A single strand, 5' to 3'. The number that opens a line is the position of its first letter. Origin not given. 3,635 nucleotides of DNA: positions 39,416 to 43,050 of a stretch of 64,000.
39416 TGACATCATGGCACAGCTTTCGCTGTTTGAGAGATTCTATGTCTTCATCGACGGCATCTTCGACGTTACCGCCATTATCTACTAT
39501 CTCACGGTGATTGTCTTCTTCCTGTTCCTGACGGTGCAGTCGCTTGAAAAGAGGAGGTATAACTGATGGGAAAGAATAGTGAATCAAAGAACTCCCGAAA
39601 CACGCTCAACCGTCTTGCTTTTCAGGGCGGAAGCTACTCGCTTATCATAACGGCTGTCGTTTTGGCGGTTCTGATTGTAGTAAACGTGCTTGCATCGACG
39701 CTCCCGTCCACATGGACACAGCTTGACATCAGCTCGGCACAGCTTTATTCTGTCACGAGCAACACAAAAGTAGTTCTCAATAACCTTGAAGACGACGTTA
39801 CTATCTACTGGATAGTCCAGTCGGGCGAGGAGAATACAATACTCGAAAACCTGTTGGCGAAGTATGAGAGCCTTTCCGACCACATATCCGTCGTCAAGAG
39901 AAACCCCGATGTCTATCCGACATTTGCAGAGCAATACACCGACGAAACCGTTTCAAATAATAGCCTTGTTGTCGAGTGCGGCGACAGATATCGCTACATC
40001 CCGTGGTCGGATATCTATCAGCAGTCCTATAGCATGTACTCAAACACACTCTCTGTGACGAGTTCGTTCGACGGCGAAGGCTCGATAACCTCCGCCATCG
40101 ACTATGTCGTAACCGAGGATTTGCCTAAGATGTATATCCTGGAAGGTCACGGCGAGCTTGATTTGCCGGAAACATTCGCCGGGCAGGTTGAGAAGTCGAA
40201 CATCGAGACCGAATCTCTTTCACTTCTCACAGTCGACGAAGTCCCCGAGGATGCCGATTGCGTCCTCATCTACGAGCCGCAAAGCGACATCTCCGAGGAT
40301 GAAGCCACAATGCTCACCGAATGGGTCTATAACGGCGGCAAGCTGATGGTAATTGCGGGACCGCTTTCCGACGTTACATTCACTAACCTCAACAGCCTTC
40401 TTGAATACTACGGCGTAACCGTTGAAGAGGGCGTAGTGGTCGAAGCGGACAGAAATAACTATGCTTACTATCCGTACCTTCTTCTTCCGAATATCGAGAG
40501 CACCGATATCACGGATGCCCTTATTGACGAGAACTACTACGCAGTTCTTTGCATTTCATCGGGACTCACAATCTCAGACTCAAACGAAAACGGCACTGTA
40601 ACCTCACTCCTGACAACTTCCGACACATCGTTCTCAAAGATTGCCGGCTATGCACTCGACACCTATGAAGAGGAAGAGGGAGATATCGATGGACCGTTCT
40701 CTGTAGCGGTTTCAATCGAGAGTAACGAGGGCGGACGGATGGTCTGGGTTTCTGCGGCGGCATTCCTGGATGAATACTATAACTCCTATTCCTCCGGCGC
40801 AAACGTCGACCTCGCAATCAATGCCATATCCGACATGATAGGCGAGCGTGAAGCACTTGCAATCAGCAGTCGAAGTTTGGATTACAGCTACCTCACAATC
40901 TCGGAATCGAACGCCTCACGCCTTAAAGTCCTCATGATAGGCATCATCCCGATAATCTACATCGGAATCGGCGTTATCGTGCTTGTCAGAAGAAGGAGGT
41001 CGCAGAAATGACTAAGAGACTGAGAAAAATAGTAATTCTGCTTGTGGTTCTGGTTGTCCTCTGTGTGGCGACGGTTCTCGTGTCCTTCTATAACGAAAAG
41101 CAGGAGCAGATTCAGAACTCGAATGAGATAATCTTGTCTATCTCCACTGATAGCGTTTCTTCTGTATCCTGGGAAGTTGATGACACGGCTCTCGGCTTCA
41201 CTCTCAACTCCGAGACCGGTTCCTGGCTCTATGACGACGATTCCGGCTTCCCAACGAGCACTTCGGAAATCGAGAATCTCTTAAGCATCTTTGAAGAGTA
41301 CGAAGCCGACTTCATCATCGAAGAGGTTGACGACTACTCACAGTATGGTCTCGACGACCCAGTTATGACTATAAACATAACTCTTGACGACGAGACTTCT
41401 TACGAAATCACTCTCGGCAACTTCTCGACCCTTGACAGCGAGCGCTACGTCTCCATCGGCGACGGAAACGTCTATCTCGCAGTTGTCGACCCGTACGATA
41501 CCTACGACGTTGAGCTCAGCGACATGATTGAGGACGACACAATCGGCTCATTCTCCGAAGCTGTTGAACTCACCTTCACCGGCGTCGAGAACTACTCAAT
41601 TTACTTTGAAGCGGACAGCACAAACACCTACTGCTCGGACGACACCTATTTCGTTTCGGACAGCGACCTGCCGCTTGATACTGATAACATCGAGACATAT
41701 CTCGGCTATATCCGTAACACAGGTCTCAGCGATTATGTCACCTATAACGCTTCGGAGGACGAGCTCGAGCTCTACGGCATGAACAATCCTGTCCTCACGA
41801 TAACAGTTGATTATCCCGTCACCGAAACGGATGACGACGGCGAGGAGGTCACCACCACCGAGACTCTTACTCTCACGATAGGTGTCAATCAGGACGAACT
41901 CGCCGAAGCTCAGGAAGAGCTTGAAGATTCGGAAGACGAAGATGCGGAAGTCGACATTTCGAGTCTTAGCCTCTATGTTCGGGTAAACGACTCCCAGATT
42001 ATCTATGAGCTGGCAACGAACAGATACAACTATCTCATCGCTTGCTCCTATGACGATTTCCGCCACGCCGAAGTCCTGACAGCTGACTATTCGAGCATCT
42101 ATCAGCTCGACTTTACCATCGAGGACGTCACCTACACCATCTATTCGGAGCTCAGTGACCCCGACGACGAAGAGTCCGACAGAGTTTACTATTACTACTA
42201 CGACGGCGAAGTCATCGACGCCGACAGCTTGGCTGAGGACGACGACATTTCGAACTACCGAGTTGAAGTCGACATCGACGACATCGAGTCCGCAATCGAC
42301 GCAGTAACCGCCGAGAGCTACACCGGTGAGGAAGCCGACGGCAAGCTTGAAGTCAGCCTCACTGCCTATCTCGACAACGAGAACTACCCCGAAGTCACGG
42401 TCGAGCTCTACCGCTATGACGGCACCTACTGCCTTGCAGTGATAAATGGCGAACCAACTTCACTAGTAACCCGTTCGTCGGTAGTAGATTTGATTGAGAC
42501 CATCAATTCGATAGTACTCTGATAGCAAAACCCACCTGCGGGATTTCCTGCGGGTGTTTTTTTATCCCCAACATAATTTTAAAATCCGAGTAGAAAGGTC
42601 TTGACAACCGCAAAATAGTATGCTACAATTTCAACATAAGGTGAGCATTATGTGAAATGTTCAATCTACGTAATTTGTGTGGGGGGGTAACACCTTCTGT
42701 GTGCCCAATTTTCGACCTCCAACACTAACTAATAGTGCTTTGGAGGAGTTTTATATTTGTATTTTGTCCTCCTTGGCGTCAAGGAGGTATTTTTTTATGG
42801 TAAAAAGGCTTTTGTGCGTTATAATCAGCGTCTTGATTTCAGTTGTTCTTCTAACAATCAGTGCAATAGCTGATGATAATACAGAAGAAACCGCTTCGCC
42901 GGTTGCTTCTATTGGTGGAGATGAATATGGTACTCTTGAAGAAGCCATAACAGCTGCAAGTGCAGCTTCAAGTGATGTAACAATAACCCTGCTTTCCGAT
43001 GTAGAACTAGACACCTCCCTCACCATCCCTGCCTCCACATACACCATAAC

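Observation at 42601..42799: Unclassified structured leader (copy 1): chained G-run / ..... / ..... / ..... / SD hairpins in front of a secreted beta-helix protein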

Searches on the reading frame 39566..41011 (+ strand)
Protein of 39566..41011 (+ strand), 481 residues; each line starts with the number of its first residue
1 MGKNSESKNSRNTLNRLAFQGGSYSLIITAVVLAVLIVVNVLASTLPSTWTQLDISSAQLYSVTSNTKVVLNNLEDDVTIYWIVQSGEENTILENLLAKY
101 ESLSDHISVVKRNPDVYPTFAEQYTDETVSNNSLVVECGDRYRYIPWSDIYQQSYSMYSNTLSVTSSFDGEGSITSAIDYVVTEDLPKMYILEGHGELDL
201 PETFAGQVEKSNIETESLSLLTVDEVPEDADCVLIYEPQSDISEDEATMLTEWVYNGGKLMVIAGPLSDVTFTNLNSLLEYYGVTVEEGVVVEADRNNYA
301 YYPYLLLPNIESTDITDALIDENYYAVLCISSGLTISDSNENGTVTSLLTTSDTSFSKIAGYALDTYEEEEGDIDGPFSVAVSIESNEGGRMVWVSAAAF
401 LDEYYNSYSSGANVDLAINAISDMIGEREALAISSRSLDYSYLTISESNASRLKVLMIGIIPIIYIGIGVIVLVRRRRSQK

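Call 10: search_protein_families(library=pfam, proteins=[window:39566-41011:+], max_evalue=0.01)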
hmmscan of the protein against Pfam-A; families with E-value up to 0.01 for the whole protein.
window:39566-41011:+ (481 aa): 4 families
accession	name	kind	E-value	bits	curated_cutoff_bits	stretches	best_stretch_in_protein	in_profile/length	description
PF09822.16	ABC_transp_aux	-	3.1e-22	79.6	34.7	1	187-405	2-263/288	ABC-type uncharacterized transport system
PF23357.1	DUF7088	-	2.9e-07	31.1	27.8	1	58-137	2-88/105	Domain of unknown function (DUF7088)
PF23355.1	IFT52_GIFT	-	4.9e-06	26.2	27.2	1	225-299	41-116/246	IFT52 GIFT domain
PF14258.12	DUF4350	-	0.00018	22.3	30.4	1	216-284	24-90/181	Domain of unknown function (DUF4350)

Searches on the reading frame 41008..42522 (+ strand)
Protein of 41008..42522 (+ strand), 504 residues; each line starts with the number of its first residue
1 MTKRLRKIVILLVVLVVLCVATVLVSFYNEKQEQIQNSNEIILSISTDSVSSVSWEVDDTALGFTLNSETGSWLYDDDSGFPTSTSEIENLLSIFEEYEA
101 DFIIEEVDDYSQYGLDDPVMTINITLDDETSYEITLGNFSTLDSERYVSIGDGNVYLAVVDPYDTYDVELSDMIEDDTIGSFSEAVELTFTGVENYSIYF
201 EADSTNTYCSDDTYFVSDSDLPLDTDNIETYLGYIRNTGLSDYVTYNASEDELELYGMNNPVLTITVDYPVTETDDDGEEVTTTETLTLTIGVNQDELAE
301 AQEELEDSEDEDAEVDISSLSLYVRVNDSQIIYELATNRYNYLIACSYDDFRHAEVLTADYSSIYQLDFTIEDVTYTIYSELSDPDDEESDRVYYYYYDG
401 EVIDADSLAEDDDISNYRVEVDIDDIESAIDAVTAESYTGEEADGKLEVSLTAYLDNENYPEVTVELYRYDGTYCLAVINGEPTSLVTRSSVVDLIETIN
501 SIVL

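Call 10: search_protein_families(library=pfam, proteins=[window:41008-42522:+], max_evalue=0.01)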
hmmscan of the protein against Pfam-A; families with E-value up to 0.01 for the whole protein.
window:41008-42522:+ (504 aa): 2 families
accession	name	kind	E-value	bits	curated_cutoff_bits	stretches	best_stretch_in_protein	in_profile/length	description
PF14238.11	DUF4340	-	1.4e-25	91.1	25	2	73-261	1-183/183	Domain of unknown function (DUF4340)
PF18201.7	PIH1_CS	-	0.0058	17.5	23.3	0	244-293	49-99/100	PIH1 CS-like domain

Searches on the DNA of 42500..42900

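Call 5: search_rna_families(source=window, start=42500, end=42900, threshold=evalue, max_evalue=10, show_alignments=3)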
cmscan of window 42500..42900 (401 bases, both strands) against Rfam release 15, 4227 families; matches with E-value up to 10: 8.
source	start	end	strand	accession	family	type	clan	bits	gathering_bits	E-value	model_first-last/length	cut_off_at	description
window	42512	42564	+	RF02399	NsiR1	Gene; sRNA;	-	27.8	39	0.0014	1-60/60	no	Nitrogen stress-induced RNA 1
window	42689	42796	+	RF00515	PyrR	Cis-reg;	-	17.8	54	4.9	1-115/115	no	PyrR binding site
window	42768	42838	-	RF02822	Srn266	Gene; sRNA;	-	15.9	63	4.7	1-112/112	no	Streptococcus RNA 266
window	42500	42571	+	RF00557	L10_leader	Cis-reg; leader;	-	15.2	44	3.7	66-138/138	5'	Ribosomal protein L10 leader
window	42819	42886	-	RF00147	SNORD34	Gene; snRNA; snoRNA; CD-box;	CL00055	14.5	38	7.6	1-79/79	no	Small nucleolar RNA SNORD34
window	42510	42565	+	RF02676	Esr41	Gene; sRNA;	-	13.9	102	4.5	1-74/74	no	Enterohemorrhagic E. coli sRNA 41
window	42500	42565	-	RF00516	ylbH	Cis-reg; leader;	-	12.3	50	3.7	1-63/122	3'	ylbH leader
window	42500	42562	+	RF00534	SgrS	Gene; antisense;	-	11.2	37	0.71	166-232/232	5'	SgrS RNA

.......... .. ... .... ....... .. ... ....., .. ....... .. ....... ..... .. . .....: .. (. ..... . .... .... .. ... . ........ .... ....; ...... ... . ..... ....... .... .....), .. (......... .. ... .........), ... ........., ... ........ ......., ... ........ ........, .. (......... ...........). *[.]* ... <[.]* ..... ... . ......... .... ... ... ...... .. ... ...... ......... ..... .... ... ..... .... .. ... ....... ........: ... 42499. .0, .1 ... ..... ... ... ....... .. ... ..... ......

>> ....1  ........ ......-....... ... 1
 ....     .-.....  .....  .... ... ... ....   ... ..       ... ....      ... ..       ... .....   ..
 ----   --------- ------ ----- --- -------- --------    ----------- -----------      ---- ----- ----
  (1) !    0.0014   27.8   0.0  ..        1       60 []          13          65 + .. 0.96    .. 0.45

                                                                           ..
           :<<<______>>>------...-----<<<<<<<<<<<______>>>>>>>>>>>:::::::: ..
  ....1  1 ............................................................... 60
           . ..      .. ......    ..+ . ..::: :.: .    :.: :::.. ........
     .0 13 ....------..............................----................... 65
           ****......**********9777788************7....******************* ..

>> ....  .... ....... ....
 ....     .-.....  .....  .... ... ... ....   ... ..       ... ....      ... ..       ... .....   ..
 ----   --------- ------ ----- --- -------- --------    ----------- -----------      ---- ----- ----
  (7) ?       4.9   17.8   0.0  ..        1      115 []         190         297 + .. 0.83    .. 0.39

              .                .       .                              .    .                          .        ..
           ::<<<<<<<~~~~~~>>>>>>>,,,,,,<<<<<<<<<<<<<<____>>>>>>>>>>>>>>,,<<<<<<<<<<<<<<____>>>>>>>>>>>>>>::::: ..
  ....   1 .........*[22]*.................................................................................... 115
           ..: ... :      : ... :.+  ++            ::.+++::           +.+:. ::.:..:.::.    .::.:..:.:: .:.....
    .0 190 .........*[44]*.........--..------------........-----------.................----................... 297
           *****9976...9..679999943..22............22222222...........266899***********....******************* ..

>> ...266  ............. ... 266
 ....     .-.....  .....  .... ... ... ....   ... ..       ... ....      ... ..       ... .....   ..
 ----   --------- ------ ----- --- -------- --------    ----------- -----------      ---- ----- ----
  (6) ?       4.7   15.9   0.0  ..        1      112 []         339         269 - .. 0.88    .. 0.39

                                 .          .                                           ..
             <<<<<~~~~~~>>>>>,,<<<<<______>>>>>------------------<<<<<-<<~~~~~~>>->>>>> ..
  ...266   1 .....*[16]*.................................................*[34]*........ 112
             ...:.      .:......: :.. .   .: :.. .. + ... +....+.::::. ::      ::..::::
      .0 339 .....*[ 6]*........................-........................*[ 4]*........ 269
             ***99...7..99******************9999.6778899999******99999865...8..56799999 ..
